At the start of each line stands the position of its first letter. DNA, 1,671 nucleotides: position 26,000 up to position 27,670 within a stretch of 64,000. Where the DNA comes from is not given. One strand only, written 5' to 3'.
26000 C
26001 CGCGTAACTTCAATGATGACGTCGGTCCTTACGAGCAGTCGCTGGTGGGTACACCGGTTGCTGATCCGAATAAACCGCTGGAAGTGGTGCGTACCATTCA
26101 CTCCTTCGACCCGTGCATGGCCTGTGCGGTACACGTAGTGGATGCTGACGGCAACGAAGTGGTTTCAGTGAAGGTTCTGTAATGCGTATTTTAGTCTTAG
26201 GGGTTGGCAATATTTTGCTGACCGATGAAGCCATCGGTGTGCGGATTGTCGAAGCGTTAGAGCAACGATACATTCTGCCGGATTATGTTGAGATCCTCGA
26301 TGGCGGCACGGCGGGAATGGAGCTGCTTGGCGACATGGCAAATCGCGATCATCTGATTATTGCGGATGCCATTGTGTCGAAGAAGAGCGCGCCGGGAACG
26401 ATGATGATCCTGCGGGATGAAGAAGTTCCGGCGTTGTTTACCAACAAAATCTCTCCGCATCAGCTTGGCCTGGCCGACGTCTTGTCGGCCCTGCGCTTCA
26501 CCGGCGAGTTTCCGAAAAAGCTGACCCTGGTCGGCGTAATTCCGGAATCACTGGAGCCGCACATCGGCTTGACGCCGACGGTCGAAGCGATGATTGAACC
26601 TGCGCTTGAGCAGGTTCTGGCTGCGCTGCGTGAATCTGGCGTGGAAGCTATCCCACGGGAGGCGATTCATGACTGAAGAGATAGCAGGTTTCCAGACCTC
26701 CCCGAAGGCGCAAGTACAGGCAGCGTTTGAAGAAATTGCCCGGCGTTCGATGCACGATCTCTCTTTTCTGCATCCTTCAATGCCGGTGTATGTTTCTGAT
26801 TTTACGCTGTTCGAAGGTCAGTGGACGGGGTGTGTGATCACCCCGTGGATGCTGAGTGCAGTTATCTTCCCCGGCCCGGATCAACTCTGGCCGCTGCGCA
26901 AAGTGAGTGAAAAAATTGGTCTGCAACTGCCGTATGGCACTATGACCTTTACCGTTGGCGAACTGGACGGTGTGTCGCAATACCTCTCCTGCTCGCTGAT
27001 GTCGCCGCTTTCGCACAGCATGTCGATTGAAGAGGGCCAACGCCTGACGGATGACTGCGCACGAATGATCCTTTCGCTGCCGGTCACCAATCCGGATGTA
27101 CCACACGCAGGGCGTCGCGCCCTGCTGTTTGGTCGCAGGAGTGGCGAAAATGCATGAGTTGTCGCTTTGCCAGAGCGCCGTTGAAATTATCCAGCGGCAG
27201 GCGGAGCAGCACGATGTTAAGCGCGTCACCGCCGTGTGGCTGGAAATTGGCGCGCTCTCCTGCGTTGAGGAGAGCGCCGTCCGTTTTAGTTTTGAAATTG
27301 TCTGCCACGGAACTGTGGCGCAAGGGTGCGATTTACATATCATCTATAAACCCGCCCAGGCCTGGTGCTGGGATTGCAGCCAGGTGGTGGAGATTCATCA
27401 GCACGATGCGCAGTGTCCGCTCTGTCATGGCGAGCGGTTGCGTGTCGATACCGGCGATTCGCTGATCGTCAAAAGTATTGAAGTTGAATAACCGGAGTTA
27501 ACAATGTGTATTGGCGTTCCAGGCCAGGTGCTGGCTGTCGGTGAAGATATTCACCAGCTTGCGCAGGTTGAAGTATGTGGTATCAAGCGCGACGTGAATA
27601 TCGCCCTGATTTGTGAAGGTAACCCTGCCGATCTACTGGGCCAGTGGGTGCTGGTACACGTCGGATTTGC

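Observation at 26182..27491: Overlapping start/stop codons through the hyb maturation genes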

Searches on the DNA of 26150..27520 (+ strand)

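Call 37: search_dna_similar(query=window:26150-27520:+, collection=ecoli_genomes, mode=near, rows=spread, max_rows=16)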
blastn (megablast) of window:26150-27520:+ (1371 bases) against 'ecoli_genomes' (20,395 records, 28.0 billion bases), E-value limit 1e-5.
Records with a match: 5417; places in all: 5420; records where one place covers at least 80% of the query: 5417.
Genomes with a match: 5417 of 5426; with a place that covers at least 80% of the query: 5417. Places per genome that has any: lowest 1, median 1, highest 2. On chromosomes: 5419 places; on plasmids: 1.
Best place of each record, by identity: >=99% 26; 95-99% 5391.
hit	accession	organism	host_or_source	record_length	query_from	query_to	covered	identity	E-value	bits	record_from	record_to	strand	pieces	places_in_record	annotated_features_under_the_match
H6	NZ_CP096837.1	Escherichia coli strain PS10-3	small intestine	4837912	1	1371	100%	99.3%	0e+0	2493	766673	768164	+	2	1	hybD: HyaD/HybD family hydrogenase maturation endopeptidase | hybE: hydrogenase-2 assembly chaperone | hypA: hydrogenase maturation nickel metallochaperone HypA | hybC: hydrogenase 2 large subunit | hybG: hydrogenase maturation factor HybG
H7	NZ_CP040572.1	Escherichia coli O157:H7 strain ECP17-46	Homo sapiens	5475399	1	1371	100%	98.6%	0e+0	2427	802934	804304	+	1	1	hybD: HyaD/HybD family hydrogenase maturation endopeptidase | hybE: hydrogenase-2 assembly chaperone | hypA: hydrogenase maturation nickel metallochaperone HypA | hybC: hydrogenase 2 large subunit | hybG: hydrogenase maturation factor HybG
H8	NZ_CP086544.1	Escherichia coli strain Ec-042-T0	Homo sapiens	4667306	1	1371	100%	98.4%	0e+0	2410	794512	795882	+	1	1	hybD: HyaD/HybD family hydrogenase maturation endopeptidase | hybE: hydrogenase-2 assembly chaperone | hypA: hydrogenase maturation nickel metallochaperone HypA | hybC: hydrogenase 2 large subunit | hybG: hydrogenase maturation factor HybG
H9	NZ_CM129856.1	Escherichia coli strain SW071614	wastewater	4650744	1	1371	100%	98.3%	0e+0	2405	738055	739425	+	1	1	hybD: HyaD/HybD family hydrogenase maturation endopeptidase | hybE: hydrogenase-2 assembly chaperone | hypA: hydrogenase maturation nickel metallochaperone HypA | hybC: hydrogenase 2 large subunit | hybG: hydrogenase maturation factor HybG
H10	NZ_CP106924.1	Escherichia coli strain MFDS1016424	spicy squid salad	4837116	1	1371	100%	98.2%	0e+0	2399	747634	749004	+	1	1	hybD: HyaD/HybD family hydrogenase maturation endopeptidase | hybE: hydrogenase-2 assembly chaperone | hypA: hydrogenase maturation nickel metallochaperone HypA | hybC: hydrogenase 2 large subunit | hybG: hydrogenase maturation factor HybG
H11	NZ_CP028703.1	Escherichia coli strain ME8067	Laboratory strain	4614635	1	1371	100%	98.2%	0e+0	2394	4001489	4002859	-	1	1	hybD: HyaD/HybD family hydrogenase maturation endopeptidase | hybE: hydrogenase-2 assembly chaperone | hypA: hydrogenase maturation nickel metallochaperone HypA | hybC: hydrogenase 2 large subunit | hybG: hydrogenase maturation factor HybG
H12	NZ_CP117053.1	Escherichia coli strain MLI106K4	Homo sapiens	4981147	1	1371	100%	98.2%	0e+0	2394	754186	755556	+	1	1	hybD: HyaD/HybD family hydrogenase maturation endopeptidase | hybE: hydrogenase-2 assembly chaperone | hypA: hydrogenase maturation nickel metallochaperone HypA | hybC: hydrogenase 2 large subunit | hybG: hydrogenase maturation factor HybG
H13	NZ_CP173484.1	Escherichia coli strain 98221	Homo sapiens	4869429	1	1371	100%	98.2%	0e+0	2394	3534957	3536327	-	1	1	hybD: HyaD/HybD family hydrogenase maturation endopeptidase | hybE: hydrogenase-2 assembly chaperone | hypA: hydrogenase maturation nickel metallochaperone HypA | hybC: hydrogenase 2 large subunit | hybG: hydrogenase maturation factor HybG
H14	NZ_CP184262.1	Escherichia coli strain H32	Homo sapiens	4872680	1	1371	100%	98.2%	0e+0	2394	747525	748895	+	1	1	hybD: HyaD/HybD family hydrogenase maturation endopeptidase | hybE: hydrogenase-2 assembly chaperone | hypA: hydrogenase maturation nickel metallochaperone HypA | hybC: hydrogenase 2 large subunit | hybG: hydrogenase maturation factor HybG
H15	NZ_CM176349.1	Escherichia coli strain CAVP773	Homo sapiens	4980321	1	1371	100%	98.2%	0e+0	2394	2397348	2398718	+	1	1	hybD: HyaD/HybD family hydrogenase maturation endopeptidase | hybE: hydrogenase-2 assembly chaperone | hypA: hydrogenase maturation nickel metallochaperone HypA | hybC: hydrogenase 2 large subunit | hybG: hydrogenase maturation factor HybG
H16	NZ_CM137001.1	Escherichia coli strain HSP60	Homo sapiens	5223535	1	1371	100%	98.1%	0e+0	2388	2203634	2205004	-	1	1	hybD: HyaD/HybD family hydrogenase maturation endopeptidase | hybE: hydrogenase-2 assembly chaperone | hypA: hydrogenase maturation nickel metallochaperone HypA | hybC: hydrogenase 2 large subunit | hybG: hydrogenase maturation factor HybG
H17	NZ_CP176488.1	Escherichia coli strain N1131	Homo sapiens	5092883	1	1371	100%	98.0%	0e+0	2383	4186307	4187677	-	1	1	hybD: HyaD/HybD family hydrogenase maturation endopeptidase | hybE: hydrogenase-2 assembly chaperone | hypA: hydrogenase maturation nickel metallochaperone HypA | hybC: hydrogenase 2 large subunit | hybG: hydrogenase maturation factor HybG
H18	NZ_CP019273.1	Escherichia coli strain 13P477T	pig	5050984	1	1371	100%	97.5%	0e+0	2344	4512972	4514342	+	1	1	hybD: HyaD/HybD family hydrogenase maturation endopeptidase | hybE: hydrogenase-2 assembly chaperone | hypA: hydrogenase maturation nickel metallochaperone HypA | hybC: hydrogenase 2 large subunit | hybG: hydrogenase maturation factor HybG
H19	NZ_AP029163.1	Escherichia coli strain KA0011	-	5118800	1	1371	100%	97.5%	0e+0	2344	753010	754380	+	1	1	hybD: HyaD/HybD family hydrogenase maturation endopeptidase | hybE: hydrogenase-2 assembly chaperone | hypA: hydrogenase maturation nickel metallochaperone HypA | hybC: hydrogenase 2 large subunit | hybG: hydrogenase maturation factor HybG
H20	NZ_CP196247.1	Escherichia coli strain AH21G053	Homo sapiens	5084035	1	1371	100%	97.4%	0e+0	2338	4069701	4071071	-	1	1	hybD: HyaD/HybD family hydrogenase maturation endopeptidase | hybE: hydrogenase-2 assembly chaperone | hypA: hydrogenase maturation nickel metallochaperone HypA | hybC: hydrogenase 2 large subunit | hybG: hydrogenase maturation factor HybG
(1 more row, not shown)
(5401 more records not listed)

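Call 39: get_annotated_region(hit=H6, flank=300)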
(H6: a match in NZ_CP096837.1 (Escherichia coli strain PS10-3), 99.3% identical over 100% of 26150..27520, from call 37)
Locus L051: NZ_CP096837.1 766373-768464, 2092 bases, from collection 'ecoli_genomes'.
description: Escherichia coli strain PS10-3 chromosome, complete genome
organism: Escherichia coli strain PS10-3 (NCBI taxid 562)
replicon: chromosome; assembly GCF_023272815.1
host: -; source: small intestine; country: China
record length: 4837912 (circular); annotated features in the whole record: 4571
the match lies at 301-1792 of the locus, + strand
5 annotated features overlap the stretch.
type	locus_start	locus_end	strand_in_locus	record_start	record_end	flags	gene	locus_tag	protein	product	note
CDS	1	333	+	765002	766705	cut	hybC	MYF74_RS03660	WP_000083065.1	hydrogenase 2 large subunit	-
CDS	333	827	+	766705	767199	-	hybD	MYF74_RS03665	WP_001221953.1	HyaD/HybD family hydrogenase maturation endopeptidase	-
CDS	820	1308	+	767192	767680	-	hybE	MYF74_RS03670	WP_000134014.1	hydrogenase-2 assembly chaperone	-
CDS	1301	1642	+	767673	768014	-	hypA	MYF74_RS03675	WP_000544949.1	hydrogenase maturation nickel metallochaperone HypA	-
CDS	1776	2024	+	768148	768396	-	hybG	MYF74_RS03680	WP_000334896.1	hydrogenase maturation factor HybG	-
